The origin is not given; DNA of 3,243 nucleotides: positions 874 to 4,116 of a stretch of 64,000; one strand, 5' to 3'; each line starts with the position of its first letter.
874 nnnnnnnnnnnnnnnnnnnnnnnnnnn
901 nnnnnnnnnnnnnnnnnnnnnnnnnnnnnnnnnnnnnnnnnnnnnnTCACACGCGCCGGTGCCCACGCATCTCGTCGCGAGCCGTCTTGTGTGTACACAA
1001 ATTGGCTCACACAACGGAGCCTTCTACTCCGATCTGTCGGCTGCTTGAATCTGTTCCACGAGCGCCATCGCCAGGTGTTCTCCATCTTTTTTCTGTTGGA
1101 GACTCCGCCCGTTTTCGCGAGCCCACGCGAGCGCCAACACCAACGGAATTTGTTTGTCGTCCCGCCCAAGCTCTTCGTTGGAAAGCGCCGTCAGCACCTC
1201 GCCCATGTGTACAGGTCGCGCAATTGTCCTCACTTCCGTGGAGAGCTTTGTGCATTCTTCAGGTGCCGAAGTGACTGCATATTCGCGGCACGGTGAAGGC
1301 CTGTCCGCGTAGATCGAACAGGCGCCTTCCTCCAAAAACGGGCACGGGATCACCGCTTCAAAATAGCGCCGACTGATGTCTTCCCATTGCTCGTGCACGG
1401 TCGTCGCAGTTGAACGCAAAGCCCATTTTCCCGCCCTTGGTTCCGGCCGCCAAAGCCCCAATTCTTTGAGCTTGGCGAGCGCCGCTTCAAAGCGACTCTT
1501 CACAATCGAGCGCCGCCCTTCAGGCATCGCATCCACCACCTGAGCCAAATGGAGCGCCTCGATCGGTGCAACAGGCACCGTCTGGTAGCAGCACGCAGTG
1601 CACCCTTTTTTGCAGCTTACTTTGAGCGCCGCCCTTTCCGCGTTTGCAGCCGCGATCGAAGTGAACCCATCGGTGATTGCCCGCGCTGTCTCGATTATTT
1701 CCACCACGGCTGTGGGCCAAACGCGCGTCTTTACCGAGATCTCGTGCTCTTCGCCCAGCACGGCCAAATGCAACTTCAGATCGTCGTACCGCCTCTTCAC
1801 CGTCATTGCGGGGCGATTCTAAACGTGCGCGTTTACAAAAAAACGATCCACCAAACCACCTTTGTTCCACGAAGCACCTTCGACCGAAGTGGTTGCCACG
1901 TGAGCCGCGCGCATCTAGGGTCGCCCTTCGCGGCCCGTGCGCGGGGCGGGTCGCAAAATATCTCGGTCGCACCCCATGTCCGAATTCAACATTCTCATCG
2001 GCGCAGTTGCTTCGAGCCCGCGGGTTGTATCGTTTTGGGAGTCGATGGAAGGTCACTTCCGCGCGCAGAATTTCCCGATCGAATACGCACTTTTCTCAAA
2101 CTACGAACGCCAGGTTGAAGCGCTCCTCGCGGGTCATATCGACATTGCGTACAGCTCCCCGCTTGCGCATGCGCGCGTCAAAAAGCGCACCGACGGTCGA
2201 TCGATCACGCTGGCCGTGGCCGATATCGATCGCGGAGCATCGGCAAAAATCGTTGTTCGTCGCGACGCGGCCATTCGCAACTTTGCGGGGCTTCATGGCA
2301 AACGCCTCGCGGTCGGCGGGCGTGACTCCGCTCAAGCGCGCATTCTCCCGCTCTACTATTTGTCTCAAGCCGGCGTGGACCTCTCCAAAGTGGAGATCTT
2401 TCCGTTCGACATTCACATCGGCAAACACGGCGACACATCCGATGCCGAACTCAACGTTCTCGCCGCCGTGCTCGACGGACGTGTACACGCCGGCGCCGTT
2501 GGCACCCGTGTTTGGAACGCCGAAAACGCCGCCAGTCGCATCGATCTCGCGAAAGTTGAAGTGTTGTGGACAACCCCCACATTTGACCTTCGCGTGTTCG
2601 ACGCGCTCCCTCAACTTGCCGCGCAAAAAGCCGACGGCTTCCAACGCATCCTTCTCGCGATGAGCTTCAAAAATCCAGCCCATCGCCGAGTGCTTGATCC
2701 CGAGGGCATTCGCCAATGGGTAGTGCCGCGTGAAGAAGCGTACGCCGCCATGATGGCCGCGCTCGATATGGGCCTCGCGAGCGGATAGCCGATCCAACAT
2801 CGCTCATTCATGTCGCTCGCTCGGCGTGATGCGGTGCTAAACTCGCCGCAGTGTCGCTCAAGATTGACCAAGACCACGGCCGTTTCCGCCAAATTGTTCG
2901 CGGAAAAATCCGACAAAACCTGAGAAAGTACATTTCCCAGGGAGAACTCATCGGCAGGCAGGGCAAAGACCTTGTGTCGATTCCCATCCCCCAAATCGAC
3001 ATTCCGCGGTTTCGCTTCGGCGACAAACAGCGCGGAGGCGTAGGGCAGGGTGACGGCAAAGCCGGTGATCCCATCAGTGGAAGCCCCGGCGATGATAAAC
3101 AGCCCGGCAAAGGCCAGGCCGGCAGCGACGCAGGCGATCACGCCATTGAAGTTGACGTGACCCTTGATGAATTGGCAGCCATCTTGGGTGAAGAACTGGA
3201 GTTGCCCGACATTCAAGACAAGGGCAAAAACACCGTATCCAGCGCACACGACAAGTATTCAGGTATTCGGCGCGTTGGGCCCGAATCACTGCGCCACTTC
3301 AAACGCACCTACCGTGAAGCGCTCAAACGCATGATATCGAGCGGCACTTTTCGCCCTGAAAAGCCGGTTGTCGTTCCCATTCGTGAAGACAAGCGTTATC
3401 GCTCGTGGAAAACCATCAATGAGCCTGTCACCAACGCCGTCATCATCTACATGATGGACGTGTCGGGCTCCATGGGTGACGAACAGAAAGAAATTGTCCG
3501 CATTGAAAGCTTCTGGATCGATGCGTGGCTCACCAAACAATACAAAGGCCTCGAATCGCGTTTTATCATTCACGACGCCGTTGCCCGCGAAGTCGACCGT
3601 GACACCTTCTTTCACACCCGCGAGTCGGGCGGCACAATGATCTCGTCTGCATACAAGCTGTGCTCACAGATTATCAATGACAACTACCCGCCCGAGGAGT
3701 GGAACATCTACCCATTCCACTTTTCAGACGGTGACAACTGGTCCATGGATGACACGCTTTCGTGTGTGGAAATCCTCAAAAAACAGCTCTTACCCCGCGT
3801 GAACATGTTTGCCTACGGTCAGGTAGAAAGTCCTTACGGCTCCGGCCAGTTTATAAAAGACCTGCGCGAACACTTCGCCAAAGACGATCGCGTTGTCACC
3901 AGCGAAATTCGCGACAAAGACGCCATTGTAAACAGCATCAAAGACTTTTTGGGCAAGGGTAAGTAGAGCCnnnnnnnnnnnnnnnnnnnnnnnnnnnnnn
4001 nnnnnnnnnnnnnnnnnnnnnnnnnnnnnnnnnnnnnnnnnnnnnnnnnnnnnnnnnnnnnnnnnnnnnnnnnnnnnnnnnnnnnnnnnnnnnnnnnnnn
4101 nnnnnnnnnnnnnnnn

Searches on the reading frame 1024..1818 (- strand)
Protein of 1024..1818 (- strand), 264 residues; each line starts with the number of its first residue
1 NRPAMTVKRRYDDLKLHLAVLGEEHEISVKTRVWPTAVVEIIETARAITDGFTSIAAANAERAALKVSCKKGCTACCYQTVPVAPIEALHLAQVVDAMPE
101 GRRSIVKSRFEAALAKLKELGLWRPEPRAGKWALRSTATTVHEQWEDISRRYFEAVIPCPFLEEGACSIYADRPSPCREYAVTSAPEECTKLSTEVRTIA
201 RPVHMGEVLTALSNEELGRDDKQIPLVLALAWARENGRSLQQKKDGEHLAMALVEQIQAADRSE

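Call 84: search_protein_families(library=pfam, proteins=[window:1024-1818:-], max_evalue=0.0001)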
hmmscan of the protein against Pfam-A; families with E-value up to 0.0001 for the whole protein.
window:1024-1818:- (264 aa): 1 family
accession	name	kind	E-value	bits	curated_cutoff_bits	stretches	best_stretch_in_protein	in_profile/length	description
PF03692.20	CxxCxxCC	-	3.2e-07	31.4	23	1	69-183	2-72/85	Putative zinc- or iron-chelating domain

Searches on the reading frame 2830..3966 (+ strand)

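Call 84: search_protein_families(library=pfam, proteins=[window:2830-3966:+], max_evalue=0.0001)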
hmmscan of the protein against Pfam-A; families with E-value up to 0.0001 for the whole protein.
window:2830-3966:+ (378 aa): 1 family
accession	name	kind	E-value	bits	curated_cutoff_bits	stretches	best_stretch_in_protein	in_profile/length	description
PF04285.18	DUF444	-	2.1e-90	304.2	27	2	184-376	225-417/418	Protein of unknown function (DUF444)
